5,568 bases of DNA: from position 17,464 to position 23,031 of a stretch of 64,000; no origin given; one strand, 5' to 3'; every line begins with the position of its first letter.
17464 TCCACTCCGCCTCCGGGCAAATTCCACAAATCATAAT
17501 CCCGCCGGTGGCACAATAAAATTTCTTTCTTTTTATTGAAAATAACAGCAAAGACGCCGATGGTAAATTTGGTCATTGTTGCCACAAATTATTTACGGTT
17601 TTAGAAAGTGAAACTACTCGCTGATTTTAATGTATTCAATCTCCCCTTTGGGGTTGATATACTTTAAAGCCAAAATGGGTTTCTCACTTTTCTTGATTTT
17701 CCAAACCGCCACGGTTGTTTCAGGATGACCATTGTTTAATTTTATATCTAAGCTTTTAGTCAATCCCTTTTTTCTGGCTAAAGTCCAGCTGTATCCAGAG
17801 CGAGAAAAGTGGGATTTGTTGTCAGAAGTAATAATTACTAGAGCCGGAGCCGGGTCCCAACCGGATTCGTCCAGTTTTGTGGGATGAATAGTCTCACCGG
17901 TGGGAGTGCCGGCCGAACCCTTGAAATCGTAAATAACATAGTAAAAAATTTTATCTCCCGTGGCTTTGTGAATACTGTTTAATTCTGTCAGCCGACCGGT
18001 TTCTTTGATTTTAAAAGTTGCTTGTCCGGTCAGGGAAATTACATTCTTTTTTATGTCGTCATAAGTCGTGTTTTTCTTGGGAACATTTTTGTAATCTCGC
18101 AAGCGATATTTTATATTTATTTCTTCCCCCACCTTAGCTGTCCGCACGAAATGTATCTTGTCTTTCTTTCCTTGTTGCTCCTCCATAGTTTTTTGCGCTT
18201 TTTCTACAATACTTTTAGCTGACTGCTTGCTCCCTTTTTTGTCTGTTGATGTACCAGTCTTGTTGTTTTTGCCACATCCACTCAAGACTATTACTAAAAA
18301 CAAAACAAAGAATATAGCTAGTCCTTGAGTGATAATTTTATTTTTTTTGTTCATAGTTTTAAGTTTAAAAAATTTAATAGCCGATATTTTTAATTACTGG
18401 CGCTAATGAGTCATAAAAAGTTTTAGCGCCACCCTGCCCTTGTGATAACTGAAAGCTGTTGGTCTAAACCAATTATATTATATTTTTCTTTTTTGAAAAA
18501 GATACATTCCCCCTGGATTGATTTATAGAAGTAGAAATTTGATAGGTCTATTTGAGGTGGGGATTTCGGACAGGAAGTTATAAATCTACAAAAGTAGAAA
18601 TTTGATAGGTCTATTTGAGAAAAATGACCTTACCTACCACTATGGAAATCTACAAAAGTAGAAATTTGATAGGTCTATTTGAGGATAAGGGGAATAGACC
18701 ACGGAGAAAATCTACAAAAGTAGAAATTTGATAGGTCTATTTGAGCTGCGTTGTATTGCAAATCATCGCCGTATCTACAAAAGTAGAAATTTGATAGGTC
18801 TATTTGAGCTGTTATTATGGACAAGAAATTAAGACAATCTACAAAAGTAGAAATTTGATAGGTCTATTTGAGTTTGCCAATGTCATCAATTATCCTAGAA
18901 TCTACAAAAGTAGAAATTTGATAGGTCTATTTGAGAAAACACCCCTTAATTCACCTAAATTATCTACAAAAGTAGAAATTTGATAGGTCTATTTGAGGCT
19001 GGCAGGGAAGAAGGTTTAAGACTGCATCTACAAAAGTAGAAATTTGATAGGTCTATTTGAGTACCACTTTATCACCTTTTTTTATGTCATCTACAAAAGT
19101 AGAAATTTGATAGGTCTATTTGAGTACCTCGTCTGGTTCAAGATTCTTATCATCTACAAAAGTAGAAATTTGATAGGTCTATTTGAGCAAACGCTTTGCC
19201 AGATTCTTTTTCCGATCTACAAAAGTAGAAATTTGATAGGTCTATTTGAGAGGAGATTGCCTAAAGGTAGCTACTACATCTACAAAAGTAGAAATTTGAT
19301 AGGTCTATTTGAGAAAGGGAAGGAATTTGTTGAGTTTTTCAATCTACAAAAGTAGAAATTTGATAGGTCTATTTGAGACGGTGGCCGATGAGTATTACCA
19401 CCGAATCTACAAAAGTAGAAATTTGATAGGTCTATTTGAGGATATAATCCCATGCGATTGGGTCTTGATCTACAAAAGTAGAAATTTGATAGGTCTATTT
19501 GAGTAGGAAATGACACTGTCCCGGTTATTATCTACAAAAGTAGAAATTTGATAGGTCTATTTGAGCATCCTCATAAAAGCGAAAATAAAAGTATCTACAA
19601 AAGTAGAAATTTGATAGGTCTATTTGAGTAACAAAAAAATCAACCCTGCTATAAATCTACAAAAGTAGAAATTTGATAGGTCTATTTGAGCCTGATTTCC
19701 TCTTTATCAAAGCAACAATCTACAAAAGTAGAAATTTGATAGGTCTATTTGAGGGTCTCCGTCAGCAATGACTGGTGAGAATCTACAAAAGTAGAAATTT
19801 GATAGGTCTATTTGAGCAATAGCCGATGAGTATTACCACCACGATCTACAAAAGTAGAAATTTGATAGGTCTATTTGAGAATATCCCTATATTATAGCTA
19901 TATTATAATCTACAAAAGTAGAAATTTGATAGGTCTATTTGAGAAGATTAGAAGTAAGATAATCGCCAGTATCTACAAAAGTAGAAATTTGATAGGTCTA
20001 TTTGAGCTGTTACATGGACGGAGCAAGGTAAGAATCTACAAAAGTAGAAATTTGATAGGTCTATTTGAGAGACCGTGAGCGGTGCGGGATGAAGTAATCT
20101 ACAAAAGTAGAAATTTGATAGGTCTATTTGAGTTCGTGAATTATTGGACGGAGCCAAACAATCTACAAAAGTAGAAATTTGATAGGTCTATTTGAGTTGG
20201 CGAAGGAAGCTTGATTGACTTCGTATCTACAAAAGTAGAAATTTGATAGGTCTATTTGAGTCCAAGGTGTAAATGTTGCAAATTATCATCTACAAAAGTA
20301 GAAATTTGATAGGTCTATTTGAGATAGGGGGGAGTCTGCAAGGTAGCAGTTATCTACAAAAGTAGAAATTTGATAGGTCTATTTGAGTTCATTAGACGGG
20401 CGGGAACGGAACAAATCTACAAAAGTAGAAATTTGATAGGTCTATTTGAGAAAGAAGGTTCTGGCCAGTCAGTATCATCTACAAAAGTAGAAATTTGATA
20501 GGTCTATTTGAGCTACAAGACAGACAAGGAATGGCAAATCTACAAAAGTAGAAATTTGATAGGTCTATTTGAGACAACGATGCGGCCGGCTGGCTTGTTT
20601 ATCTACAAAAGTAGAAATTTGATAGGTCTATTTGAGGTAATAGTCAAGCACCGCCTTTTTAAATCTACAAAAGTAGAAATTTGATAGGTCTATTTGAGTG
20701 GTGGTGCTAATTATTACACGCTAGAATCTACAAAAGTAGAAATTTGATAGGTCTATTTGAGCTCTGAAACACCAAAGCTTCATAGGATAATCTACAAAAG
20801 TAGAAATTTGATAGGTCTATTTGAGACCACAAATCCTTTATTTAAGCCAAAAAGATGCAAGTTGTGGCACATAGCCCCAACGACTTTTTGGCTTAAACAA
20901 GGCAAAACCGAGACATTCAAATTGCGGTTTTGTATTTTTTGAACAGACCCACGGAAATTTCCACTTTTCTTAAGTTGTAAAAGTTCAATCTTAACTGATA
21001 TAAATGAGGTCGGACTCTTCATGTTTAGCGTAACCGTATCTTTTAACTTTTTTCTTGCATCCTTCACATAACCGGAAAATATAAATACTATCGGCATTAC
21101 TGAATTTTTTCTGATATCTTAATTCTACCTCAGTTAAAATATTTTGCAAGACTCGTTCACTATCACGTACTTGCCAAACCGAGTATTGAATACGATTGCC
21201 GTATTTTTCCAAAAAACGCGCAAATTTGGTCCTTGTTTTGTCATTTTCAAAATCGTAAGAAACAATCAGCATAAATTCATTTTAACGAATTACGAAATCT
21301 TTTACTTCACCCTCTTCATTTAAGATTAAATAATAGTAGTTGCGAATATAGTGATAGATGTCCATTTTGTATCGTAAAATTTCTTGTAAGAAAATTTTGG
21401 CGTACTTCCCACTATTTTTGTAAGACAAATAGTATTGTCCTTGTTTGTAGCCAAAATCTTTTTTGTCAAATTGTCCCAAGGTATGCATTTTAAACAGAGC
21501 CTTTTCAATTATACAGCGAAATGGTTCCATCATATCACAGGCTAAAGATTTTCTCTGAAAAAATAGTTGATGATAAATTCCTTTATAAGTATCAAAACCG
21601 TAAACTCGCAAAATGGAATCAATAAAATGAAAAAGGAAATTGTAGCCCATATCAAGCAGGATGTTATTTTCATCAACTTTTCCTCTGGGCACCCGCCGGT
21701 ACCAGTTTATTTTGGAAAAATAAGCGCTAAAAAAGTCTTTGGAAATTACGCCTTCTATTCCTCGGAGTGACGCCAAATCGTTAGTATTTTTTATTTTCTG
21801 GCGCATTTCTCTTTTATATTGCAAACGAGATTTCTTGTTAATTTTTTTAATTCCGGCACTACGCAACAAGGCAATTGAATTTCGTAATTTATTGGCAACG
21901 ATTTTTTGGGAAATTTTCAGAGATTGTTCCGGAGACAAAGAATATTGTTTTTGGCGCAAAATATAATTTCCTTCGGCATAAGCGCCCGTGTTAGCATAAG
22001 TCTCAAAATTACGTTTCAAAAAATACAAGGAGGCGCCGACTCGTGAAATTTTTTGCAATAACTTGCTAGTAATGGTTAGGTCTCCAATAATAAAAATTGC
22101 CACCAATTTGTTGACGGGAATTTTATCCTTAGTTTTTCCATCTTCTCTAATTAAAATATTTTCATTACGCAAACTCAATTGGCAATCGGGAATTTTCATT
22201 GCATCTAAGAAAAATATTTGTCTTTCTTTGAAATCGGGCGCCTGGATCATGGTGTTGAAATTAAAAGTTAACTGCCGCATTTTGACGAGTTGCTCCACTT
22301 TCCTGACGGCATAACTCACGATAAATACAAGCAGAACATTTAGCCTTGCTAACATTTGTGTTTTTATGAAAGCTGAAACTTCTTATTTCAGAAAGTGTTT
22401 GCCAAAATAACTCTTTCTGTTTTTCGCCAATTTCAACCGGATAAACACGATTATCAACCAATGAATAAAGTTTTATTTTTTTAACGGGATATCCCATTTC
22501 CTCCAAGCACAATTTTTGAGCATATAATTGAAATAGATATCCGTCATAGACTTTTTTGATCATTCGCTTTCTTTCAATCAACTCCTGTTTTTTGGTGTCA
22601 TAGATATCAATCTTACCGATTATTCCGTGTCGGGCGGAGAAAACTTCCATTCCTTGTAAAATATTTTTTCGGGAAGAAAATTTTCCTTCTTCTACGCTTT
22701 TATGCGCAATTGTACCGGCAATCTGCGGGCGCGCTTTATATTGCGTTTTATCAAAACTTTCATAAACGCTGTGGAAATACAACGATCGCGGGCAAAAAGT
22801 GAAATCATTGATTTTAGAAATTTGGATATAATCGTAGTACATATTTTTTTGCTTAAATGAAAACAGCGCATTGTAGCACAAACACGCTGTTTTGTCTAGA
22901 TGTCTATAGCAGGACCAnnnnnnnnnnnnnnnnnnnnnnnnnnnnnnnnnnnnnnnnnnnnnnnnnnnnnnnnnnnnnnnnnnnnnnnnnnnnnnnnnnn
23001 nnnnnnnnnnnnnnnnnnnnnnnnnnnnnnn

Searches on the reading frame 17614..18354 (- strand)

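Call 6: search_protein_families(library=pfam, proteins=[window:17614-18354:-], max_evalue=0.01)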
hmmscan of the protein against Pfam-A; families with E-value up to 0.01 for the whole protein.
window:17614-18354:- (246 aa): 1 family
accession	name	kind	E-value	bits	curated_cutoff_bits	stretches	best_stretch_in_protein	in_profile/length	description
PF09716.15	ETRAMP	-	0.0051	17.2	29.1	1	9-66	4-53/81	Malarial early transcribed membrane protein (ETRAMP)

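Call 7: search_protein_families(library=ncbifam, proteins=[window:17614-18354:-], max_evalue=0.01)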
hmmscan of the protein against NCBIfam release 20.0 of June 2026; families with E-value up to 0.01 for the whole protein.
window:17614-18354:- (246 aa): 4 families
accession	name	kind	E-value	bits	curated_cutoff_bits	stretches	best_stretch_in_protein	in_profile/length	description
NF047408.1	SA0632_fam_LP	equivalog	0.0012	18.4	70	1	14-66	5-58/68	SA0632 family lipoprotein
TIGR03302.1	OM_YfiO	subfamily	0.0015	18.1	81.4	1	13-61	3-48/239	outer membrane protein assembly factor BamD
NF058647.1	lipo_LytA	equivalog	0.0061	16.8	110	1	14-79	5-66/107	acidic lipoprotein LytA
NF052551.1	EnvBioLpgNMYCTU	equivalog_domain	0.0078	15.6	250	0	14-76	7-70/227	envelope biogenesis lipoprotein LpqN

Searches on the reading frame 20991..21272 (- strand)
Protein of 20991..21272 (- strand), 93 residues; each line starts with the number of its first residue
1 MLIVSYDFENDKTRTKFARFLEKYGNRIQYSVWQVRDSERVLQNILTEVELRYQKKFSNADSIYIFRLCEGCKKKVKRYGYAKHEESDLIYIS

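Call 6: search_protein_families(library=pfam, proteins=[window:20991-21272:-], max_evalue=0.01)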
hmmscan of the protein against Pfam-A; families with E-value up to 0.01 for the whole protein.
window:20991-21272:- (93 aa): 1 family
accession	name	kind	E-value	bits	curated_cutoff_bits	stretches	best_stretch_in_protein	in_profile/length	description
PF09827.14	CRISPR_Cas2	-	1.6e-14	54.3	23.8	1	1-76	2-74/74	CRISPR associated protein Cas2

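Call 7: search_protein_families(library=ncbifam, proteins=[window:20991-21272:-], max_evalue=0.01)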
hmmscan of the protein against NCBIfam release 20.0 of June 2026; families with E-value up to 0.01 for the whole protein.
window:20991-21272:- (93 aa): 1 family
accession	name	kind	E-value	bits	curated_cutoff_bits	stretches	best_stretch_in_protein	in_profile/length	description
TIGR01573.1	cas2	equivalog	1.4e-13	50.9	24.5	1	2-86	3-88/96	CRISPR-associated endonuclease Cas2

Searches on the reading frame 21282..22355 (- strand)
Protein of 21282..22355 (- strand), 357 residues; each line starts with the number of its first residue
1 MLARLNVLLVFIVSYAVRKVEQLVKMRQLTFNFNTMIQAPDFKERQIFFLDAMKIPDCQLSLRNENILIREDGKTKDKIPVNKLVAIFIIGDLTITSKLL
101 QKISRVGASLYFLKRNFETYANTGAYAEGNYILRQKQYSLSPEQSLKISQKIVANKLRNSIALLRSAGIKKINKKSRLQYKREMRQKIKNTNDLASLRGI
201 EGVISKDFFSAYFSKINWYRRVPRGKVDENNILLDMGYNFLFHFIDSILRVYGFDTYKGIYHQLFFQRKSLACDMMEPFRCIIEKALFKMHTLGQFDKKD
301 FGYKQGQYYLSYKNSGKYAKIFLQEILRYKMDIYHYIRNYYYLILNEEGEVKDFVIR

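Call 6: search_protein_families(library=pfam, proteins=[window:21282-22355:-], max_evalue=0.01)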
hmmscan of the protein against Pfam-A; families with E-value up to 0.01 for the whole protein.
window:21282-22355:- (357 aa): 1 family
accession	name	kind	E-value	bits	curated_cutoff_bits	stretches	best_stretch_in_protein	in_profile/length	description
PF01867.21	Cas_Cas1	-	9.1e-53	179.7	22.3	1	56-320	6-279/283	CRISPR associated protein Cas1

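Call 7: search_protein_families(library=ncbifam, proteins=[window:21282-22355:-], max_evalue=0.01)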
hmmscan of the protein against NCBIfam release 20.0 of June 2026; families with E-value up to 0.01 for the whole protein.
window:21282-22355:- (357 aa): 9 families
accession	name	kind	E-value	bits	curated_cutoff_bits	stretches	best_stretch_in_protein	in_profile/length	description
TIGR04329.1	cas1_PREFRAN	exception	1.3e-90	303.7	300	1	41-354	1-312/317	type V CRISPR-associated endonuclease Cas1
TIGR00287.1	cas1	equivalog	2.6e-41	141.8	71.7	1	59-327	10-290/327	CRISPR-associated endonuclease Cas1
NF049935.1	cas4g_cas1g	exception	3.3e-38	131.5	560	1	56-322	222-499/546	CRISPR-associated endonuclease Cas4g/Cas1g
TIGR04093.1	cas1_CYANO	exception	8.6e-36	123.5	385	1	59-324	11-289/334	type I-D CRISPR-associated endonuclease Cas1d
TIGR03640.1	cas1_DVULG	exception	1.6e-35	122.9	385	1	56-307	11-278/340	type I-C CRISPR-associated endonuclease Cas1c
TIGR03639.1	cas1_NMENI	exception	3.6e-26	92.1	120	1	58-304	10-246/278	type II CRISPR-associated endonuclease Cas1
TIGR03641.1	cas1_HMARI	exception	7.8e-22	78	304.1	1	59-324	10-279/324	type I-B CRISPR-associated endonuclease Cas1b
TIGR03983.1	cas1_MYXAN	equivalog_domain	3.1e-16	59.3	358.05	1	56-344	19-323/347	type I-MYXAN CRISPR-associated endonuclease Cas1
TIGR03638.1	cas1_ECOLI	exception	1.1e-05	24.8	215.6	0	57-158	18-121/269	type I-E CRISPR-associated endonuclease Cas1e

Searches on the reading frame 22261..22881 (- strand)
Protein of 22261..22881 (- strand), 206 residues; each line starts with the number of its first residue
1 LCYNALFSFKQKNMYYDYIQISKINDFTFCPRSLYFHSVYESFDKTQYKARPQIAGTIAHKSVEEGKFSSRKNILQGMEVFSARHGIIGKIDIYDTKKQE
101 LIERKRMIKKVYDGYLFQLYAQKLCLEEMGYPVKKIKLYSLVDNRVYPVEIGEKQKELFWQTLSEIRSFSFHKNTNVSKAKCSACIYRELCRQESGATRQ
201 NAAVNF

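Call 6: search_protein_families(library=pfam, proteins=[window:22261-22881:-], max_evalue=0.01)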
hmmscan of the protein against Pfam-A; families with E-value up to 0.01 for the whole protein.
window:22261-22881:- (206 aa): 2 families
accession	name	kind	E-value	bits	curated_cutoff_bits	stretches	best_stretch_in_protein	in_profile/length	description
PF01930.23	Cas_Cas4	-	4.8e-12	46.7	22.7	1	21-191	2-158/160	Domain of unknown function DUF83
PF12705.13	PDDEXK_1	-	0.00075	20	22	0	22-65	5-47/247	PD-(D/E)XK nuclease superfamily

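Call 7: search_protein_families(library=ncbifam, proteins=[window:22261-22881:-], max_evalue=0.01)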
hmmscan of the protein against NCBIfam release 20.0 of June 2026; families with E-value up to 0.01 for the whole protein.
window:22261-22881:- (206 aa): 3 families
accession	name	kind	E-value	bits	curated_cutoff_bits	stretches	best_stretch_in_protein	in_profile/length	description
TIGR04328.1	cas4_PREFRAN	exception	2.7e-60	203.4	70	1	19-192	1-176/178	type V CRISPR-associated protein Cas4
TIGR00372.1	cas4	equivalog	3.8e-20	72.5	65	1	19-192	1-179/180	CRISPR-associated protein Cas4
NF049935.1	cas4g_cas1g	exception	2.3e-15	56.1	560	1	19-191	2-189/546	CRISPR-associated endonuclease Cas4g/Cas1g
